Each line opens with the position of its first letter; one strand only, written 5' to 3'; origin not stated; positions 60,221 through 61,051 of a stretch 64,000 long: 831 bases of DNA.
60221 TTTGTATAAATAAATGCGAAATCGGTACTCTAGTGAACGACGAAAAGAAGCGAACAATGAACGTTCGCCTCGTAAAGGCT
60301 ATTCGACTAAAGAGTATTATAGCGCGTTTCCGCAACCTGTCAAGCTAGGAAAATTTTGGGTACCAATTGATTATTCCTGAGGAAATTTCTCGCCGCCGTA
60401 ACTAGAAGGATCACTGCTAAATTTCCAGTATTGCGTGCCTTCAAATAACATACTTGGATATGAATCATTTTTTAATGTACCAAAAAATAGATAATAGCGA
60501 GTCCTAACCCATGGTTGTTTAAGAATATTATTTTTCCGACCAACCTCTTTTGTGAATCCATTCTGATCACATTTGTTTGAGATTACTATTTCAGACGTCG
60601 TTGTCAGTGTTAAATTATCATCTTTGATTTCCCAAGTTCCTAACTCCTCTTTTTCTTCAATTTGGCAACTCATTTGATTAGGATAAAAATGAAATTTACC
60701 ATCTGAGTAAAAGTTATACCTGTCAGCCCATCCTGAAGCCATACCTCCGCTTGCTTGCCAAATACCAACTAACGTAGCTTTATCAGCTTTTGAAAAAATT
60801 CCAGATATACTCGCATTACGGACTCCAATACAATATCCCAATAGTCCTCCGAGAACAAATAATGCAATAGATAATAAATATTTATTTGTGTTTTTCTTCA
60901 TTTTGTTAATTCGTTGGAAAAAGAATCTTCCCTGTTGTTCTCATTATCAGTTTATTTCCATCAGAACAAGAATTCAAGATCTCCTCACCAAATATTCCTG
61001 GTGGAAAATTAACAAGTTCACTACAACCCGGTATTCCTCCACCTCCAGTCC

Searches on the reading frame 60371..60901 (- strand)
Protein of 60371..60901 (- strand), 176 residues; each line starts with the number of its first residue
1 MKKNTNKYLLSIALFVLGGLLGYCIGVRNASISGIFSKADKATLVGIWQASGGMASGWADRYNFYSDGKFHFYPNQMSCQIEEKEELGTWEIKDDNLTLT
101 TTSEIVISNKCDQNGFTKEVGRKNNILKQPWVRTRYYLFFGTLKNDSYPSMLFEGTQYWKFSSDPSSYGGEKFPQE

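Call 3: search_protein_families(library=pfam, proteins=[window:60371-60901:-], max_evalue=0.1)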
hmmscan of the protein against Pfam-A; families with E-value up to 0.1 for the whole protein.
window:60371-60901:- (176 aa): 3 families
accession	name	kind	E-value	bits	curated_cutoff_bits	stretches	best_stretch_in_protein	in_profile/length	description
PF13648.12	Lipocalin_4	-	0.0014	19.9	22.4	1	45-104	2-72/89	Lipocalin-like domain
PF16395.11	DUF5004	-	0.024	15.1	21.6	1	61-106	61-107/153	Domain of unknown function (DUF5004)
PF07690.21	MFS_1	-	0.049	13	33.4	1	9-56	87-134/347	Major Facilitator Superfamily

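Call 5: search_protein_families(library=ncbifam, proteins=[window:60371-60901:-], max_evalue=0.1)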
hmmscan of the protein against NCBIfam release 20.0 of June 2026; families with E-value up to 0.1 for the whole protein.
window:60371-60901:- (176 aa): 1 family
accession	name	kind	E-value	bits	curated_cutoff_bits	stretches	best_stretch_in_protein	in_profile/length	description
TIGR03066.1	Gem_osc_para_1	paralog_domain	0.025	14.7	93.25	1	37-102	24-85/121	TIGR03066 family protein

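Call 67: search_protein_families(library=phrogs, proteins=[window:60371-60901:-], max_evalue=0.001)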
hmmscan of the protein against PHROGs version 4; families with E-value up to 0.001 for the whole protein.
window:60371-60901:- (176 aa): 0 families
